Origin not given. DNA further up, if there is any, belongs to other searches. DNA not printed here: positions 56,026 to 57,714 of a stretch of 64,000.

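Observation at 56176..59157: Candidate undescribed defence cassette: Mrr-like::SIR2 fusion plus a PD-(D/E)XK partner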

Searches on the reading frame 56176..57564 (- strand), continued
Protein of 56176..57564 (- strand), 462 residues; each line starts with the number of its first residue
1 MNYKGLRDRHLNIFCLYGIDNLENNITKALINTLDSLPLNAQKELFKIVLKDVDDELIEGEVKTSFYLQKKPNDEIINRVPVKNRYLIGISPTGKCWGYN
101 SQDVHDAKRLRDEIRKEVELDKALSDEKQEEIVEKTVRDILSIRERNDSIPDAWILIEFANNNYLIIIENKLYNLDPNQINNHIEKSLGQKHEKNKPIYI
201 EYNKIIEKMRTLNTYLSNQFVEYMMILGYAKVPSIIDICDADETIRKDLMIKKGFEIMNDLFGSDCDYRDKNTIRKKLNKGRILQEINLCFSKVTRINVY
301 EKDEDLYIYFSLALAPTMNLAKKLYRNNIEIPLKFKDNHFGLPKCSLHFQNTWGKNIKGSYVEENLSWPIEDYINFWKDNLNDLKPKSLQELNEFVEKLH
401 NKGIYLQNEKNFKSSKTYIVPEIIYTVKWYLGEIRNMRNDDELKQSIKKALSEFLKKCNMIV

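Call 46: search_protein_families(library=pfam, proteins=[L025:7006-7998:+, L027:4488-5477:+, L035:3687-4796:+, L044:2911-4056:+, L036:5421-6878:+, L029:9444-10667:+, L030:5009-6274:+, L045:9451-10653:+, L052:1898-3124:+, L045:5646-7946:+], max_evalue=0.001)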
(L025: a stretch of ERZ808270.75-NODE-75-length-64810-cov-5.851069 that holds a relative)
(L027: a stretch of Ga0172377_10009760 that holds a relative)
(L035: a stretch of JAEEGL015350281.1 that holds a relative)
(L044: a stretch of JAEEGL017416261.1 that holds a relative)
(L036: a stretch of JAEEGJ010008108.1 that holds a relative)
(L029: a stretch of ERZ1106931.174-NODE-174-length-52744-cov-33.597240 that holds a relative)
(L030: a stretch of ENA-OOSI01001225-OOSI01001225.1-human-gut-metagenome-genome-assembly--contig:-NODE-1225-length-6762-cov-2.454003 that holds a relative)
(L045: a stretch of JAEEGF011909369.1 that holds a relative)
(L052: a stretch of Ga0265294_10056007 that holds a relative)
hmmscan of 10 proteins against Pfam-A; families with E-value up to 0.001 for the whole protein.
L025:7006-7998:+ (331 aa): 1 family
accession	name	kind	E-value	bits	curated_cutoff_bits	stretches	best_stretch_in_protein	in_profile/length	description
PF13280.12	WYL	-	7.3e-10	39.2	21.8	1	141-214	4-69/70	WYL domain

L027:4488-5477:+ (330 aa): 1 family
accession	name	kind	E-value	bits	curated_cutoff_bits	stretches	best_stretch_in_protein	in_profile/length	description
PF13280.12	WYL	-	3.7e-10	40.1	21.8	1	140-214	3-69/70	WYL domain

L035:3687-4796:+ (370 aa): 2 families
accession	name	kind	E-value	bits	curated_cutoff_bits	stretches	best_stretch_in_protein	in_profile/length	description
PF13280.12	WYL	-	6.3e-09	36.1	21.8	1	181-251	3-69/70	WYL domain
PF25583.1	WCX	-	1.3e-05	25.8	23.9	1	304-363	19-76/76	WCX domain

L044:2911-4056:+ (382 aa): 2 families
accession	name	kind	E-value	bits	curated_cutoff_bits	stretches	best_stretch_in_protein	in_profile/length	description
PF25583.1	WCX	-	5e-08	33.6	23.9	1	303-375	4-75/76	WCX domain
PF13280.12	WYL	-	6.5e-07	29.7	21.8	1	188-266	3-70/70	WYL domain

L036:5421-6878:+ (486 aa): 0 families

L029:9444-10667:+ (408 aa): 5 families
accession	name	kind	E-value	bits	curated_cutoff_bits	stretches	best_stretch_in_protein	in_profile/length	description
PF00004.35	AAA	-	9.1e-21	75.1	21.2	1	43-155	1-128/131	ATPase family associated with various cellular activities (AAA)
PF01434.24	Peptidase_M41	-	1.4e-10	41.8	29.9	1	238-404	6-191/191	Peptidase family M41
PF07728.20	AAA_5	-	9.4e-05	22.9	22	1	43-105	2-78/139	AAA domain (dynein-related subfamily)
PF13401.12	AAA_22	-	0.00015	22.5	27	0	43-75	8-43/130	AAA domain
PF13191.12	AAA_16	-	0.00034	21.6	32.6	0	40-78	24-63/167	AAA ATPase domain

L030:5009-6274:+ (422 aa): 2 families
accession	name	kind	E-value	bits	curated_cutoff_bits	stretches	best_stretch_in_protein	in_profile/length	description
PF00004.35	AAA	-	1.1e-19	71.6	21.2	1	43-155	1-128/131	ATPase family associated with various cellular activities (AAA)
PF01434.24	Peptidase_M41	-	2.3e-12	47.6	29.9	1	241-405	9-189/191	Peptidase family M41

L045:9451-10653:+ (401 aa): 3 families
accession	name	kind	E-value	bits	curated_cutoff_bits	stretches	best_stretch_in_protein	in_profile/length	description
PF13173.12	AAA_14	-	4.5e-30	104.7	27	1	21-150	3-129/129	AAA domain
PF13635.12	DUF4143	-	1.7e-17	64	28.1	1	197-343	2-157/160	Domain of unknown function (DUF4143)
PF01637.24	ATPase_2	-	0.00017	21.9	33.2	1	6-76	4-70/225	ATPase domain predominantly from Archaea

L052:1898-3124:+ (409 aa): 1 family
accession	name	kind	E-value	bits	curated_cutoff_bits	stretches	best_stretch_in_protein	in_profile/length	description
PF13643.11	DUF4145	-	1.7e-06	28.4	23.1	0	177-237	28-87/88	Domain of unknown function (DUF4145)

L045:5646-7946:+ (767 aa): 3 families
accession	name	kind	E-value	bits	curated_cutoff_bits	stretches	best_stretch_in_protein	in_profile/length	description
PF07693.20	KAP_NTPase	-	3.7e-47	161.4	20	1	21-354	1-287/293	KAP family P-loop domain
PF13401.12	AAA_22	-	3.7e-06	27.7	27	0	42-123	7-77/130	AAA domain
PF01616.22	Orbi_NS3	-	0.00028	20.9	27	1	139-212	87-158/179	Orbivirus NS3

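Call 50: search_protein_representatives(alignment_id=A2)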
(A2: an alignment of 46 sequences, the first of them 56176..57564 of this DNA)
Query: 46 sequences, 456 profile positions. Proteins with E-value up to 0.001 (for the whole library): 680; up to 1e-10: 275; up to 1e-30: 93. The best 150 are listed.
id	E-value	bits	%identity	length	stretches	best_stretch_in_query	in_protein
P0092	7.9e-180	615.1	-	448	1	1-454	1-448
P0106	8.9e-162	555.6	-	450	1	2-454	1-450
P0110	3.4e-159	547.1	-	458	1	2-453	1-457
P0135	3.7e-154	530.5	-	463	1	3-454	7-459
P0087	1.7e-152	525.0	-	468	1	2-454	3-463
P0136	1.3e-150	518.8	-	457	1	3-454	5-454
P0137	5.2e-148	510.2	-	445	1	2-452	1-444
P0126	1.5e-146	505.4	-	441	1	1-454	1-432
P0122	2.7e-146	504.6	-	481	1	6-454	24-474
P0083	7.6e-143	493.2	-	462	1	2-454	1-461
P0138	1.2e-142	492.5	-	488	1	2-454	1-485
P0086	1.8e-142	492.0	-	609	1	2-454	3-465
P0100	2.0e-142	491.8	-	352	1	1-360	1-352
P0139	2.1e-140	485.2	-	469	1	6-455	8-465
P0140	1.0e-138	479.5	-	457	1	4-455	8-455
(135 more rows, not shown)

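Call 54: search_protein_families(library=pfam, alignment_id=A4, max_evalue=0.1)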
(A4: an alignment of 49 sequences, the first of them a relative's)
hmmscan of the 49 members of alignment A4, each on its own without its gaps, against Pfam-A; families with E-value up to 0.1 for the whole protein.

A. member 1, P0185 (417 aa): 0 families

B. families by the number of members that match (of 49 scanned): 20 families
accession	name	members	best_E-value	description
PF24989.1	DUF7776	1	0.0014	Domain of unknown function (DUF7776)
PF08730.15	Rad33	1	0.0022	Rad33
PF03423.18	CBM_25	1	0.01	Carbohydrate binding domain (family 25)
PF01335.27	DED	1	0.012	Death effector domain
PF15861.10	partial_CstF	1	0.014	Partial cleavage stimulation factor domain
PF14691.11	Fer4_20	1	0.016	Dihydroprymidine dehydrogenase domain II, 4Fe-4S cluster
PF12943.12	DUF3839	1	0.02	Protein of unknown function (DUF3839)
PF04313.20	HSDR_N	1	0.023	Type I restriction enzyme R protein N terminus (HSDR_N)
PF23981.1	DUF7305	1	0.028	Domain of unknown function (DUF7305)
PF22578.2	GGR_cat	1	0.029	Geranylgeranyl reductase catalytic domain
PF12681.13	Glyoxalase_2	1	0.036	Glyoxalase-like domain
PF23645.1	IgD1_Trs65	1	0.04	TRAPP trafficking subunit Trs65 IgD1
PF25061.1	RRM_fung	1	0.048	Fungal RNA-binding domain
PF12693.12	GspL_C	1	0.049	GspL periplasmic domain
PF24951.3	LisH_PAC1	1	0.052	PAC1 LisH domain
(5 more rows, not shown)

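Call 55: search_solved_structures(query=A4, max_evalue=10, show_alignments=2)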
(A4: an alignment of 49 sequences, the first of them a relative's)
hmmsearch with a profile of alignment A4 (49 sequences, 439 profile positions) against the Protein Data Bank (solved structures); distinct sequences matched with E-value up to 10: 8.
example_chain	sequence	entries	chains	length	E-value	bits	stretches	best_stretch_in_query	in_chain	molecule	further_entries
1ygm_A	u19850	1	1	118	0.29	13.1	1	231-309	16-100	hypothetical protein BSU31320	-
7mxg_A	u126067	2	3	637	0.81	11.7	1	181-280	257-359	Protein arginine N-methyltransferase 5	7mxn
9dod_A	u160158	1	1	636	0.81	11.6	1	181-280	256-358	Protein arginine N-methyltransferase 5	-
4gqb_A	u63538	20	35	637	0.81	11.6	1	181-280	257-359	Protein arginine N-methyltransferase 5 | Protein arginine N-methyltransferase 5, N-terminally processed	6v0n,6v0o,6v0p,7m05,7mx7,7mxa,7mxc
6rlq_A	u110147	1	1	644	0.83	11.6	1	181-280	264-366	Protein arginine N-methyltransferase 5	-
4x60_A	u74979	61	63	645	0.83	11.6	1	181-280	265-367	Protein arginine N-methyltransferase 5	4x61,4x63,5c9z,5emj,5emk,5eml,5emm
5fa5_A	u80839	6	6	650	0.84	11.6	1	181-280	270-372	Protein arginine N-methyltransferase 5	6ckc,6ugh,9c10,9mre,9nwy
4g56_A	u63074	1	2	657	0.92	11.5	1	178-285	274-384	Hsl7 protein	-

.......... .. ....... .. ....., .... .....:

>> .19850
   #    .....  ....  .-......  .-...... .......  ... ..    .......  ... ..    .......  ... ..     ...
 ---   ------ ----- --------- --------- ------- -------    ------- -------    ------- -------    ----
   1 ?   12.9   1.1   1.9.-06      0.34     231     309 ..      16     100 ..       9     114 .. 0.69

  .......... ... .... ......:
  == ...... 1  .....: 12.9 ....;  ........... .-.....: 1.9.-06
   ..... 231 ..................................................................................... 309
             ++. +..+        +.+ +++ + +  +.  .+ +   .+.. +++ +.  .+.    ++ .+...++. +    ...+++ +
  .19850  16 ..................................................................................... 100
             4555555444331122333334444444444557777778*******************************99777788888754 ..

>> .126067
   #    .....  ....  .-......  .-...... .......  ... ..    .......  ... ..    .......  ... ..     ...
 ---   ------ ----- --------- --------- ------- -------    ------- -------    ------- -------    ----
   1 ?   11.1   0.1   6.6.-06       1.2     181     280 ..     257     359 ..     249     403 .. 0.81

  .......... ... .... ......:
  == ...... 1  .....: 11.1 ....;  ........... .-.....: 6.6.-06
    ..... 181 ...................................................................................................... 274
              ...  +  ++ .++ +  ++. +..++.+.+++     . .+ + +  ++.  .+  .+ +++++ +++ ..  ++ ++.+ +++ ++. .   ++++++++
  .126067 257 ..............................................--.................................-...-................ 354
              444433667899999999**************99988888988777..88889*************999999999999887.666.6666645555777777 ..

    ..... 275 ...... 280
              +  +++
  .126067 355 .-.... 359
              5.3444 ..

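Call 56: search_protein_families(library=padloc, proteins=[L025:7006-7998:+, L029:9444-10667:+, L018:967-1788:+, P0092], max_evalue=0.001)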
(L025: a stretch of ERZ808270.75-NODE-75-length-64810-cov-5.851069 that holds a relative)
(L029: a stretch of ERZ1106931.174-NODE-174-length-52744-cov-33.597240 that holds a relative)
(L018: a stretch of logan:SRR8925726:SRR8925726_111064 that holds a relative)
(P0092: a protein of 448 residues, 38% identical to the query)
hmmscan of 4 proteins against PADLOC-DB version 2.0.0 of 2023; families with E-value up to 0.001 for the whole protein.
L025:7006-7998:+ (331 aa): 2 families
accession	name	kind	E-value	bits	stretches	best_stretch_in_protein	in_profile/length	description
PDLC01652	WYL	-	5.4e-24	83.3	1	138-326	18-162/162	"CAS-I,CAS-II,CAS-III,CAS-IV,CAS-V,CAS-VI; associated_signaling"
PDLC01457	WYL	-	5.5e-08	30.7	1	69-313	62-228/229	"CAS-I,CAS-II,CAS-III,CAS-IV,CAS-V,CAS-VI; associated_signaling"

L029:9444-10667:+ (408 aa): 3 families
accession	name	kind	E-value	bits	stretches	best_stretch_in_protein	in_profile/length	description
PDLC02196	IetA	-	1.1e-08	32.9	1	9-236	91-325/374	-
PDLC02195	IetA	-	9.8e-06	23.1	1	13-70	110-167/395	-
PDLC04789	PDC-S01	-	0.00024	18.3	1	41-120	18-99/375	-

L018:967-1788:+ (274 aa): 0 families

P0092 (448 aa): 0 families

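Call 61: fold_search(model_id=the predicted structure, library=viral)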
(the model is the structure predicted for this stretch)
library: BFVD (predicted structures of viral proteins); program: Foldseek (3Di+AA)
matches with E <= 10: 194; with E <= 0.001: 0
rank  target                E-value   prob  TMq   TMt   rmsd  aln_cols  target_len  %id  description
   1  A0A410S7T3            2.4e-01  0.11  0.11  0.23  12.6       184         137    9  Uncharacterized protein [Spodoptera exempta nucleopolyhedrovirus]
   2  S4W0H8                2.5e-01  0.23  0.18  0.27  17.8       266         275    7  Uncharacterized protein [Pandoravirus salinus]
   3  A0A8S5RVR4            2.5e-01  0.02  0.09  0.09  30.0       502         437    9  Component of type IV transporter system [Siphoviridae sp. ctHip2]
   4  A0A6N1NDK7            3.3e-01  0.04  0.08  0.13  19.3       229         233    9  Putative ORFan [Tupanvirus deep ocean]
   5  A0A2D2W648            3.5e-01  0.10  0.07  0.17  17.1       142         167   16  Nucleotidyltransferase [Pectobacterium phage DU_PP_II]
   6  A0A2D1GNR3            6.4e-01  0.09  0.11  0.20  22.6       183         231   11  Uncharacterized protein [Streptomyces phage Scap1]
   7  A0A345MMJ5            9.4e-01  0.02  0.07  0.14  17.0       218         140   11  (no name in the UniProt tables at hand)
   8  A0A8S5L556            9.4e-01  0.01  0.06  0.06  28.5       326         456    9  Maturation protein [ssRNA phage SRR5466729_2]
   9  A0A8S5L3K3            1.1e+00  0.12  0.08  0.23   5.1        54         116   15  Coat protein [ssRNA phage SRR5208572_2]
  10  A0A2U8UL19            1.1e+00  0.03  0.09  0.14  15.8       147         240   12  (no name in the UniProt tables at hand)
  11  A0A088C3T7            1.1e+00  0.02  0.10  0.14  13.7       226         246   10  (no name in the UniProt tables at hand)
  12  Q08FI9                1.2e+00  0.01  0.07  0.09  20.6       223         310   14  TGF-b1 [Deerpox virus (strain Mule deer/United States/W-848-83/1983)]
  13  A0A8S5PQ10            1.3e+00  0.10  0.12  0.22  10.5       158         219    9  Uncharacterized protein [Myoviridae sp. ctwwN25]
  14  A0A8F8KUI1            1.3e+00  0.06  0.10  0.16  14.6       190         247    8  Diadenosine tetraphosphate hydrolase [Clandestinovirus]
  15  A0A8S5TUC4            1.4e+00  0.10  0.11  0.21  12.3       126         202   11  Uncharacterized protein [Siphoviridae sp. ctWT735]
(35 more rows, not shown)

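Call 76: search_protein_families(library=pfam, proteins=[L031:9424-10068:+, L031:10071-10736:+, L041:4377-7868:+, L031:5947-7740:+, L031:578-5932:+, L033:9829-13218:+], max_evalue=0.0001)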
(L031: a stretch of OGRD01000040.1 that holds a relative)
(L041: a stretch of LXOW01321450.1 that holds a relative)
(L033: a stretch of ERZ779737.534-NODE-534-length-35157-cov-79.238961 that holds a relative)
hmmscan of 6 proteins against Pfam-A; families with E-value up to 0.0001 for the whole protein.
L031:9424-10068:+ (215 aa): 0 families

L031:10071-10736:+ (222 aa): 2 families
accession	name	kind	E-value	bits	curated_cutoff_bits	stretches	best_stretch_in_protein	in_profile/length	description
PF01381.28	HTH_3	-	1.4e-05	25.4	23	1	162-219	1-55/55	Helix-turn-helix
PF13443.12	HTH_26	-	3.3e-05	24.5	22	1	161-222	1-60/63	Cro/C1-type HTH DNA-binding domain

L041:4377-7868:+ (1164 aa): 2 families
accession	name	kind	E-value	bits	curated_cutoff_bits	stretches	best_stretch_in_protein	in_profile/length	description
PF13306.12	LRR_5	-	2.5e-56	189.4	27.7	3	973-1074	1-101/127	BspA type Leucine rich repeat region (6 copies)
PF13855.12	LRR_8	-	5e-07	29.8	27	0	1040-1082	13-56/61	Leucine rich repeat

L031:5947-7740:+ (598 aa): 6 families
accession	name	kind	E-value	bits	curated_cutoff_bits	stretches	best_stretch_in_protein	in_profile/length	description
PF08378.17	NERD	-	1.5e-07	32.4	22.1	1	17-125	5-96/111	Nuclease-related domain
PF13604.12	AAA_30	-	2.5e-07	31.1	27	1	236-355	2-105/191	AAA domain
PF13538.12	UvrD_C_2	-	6.2e-07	29.6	27.4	1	513-550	6-46/52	UvrD-like helicase C-terminal domain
PF13245.12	AAA_19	-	1.7e-06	28.7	25.1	1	249-350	10-102/134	AAA domain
PF13361.12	UvrD_C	-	4.1e-05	23.6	25.6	0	518-559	296-349/350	UvrD-like helicase C-terminal domain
PF09848.15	SLFN-g3_helicase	-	5.6e-05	23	24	1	253-400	4-129/354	Schlafen group 3, DNA/RNA helicase domain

L031:578-5932:+ (1785 aa): 4 families
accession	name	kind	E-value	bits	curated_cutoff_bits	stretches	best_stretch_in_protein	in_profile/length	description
PF00270.35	DEAD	-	1.4e-22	80.6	26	1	109-313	3-162/167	DEAD/DEAH box helicase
PF09369.15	MZB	-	2.4e-13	51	24.2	1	1559-1640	3-80/80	MrfA Zn-binding domain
PF00271.37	Helicase_C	-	7.5e-11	42.7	23.5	1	1018-1083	44-109/110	Helicase conserved C-terminal domain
PF04851.21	ResIII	-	6.8e-08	33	22.5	1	104-279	2-140/164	Type III restriction enzyme, res subunit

L033:9829-13218:+ (1130 aa): 4 families
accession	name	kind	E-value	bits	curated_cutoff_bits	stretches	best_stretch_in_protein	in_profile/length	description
PF00176.29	SNF2-rel_dom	-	6.6e-35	121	24.9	1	474-716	1-260/290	SNF2-related domain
PF00271.37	Helicase_C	-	8.8e-16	58.6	23.5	1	722-832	2-110/110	Helicase conserved C-terminal domain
PF04851.21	ResIII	-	2.5e-08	34.4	22.5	1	469-619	2-161/164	Type III restriction enzyme, res subunit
PF00270.35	DEAD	-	3.5e-08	33.8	26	1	473-626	2-165/167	DEAD/DEAH box helicase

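Call 78: search_protein_families(library=phrogs, proteins=[window:56176-57564:-], max_evalue=0.01)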
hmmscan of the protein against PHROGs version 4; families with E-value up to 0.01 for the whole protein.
window:56176-57564:- (462 aa): 0 families
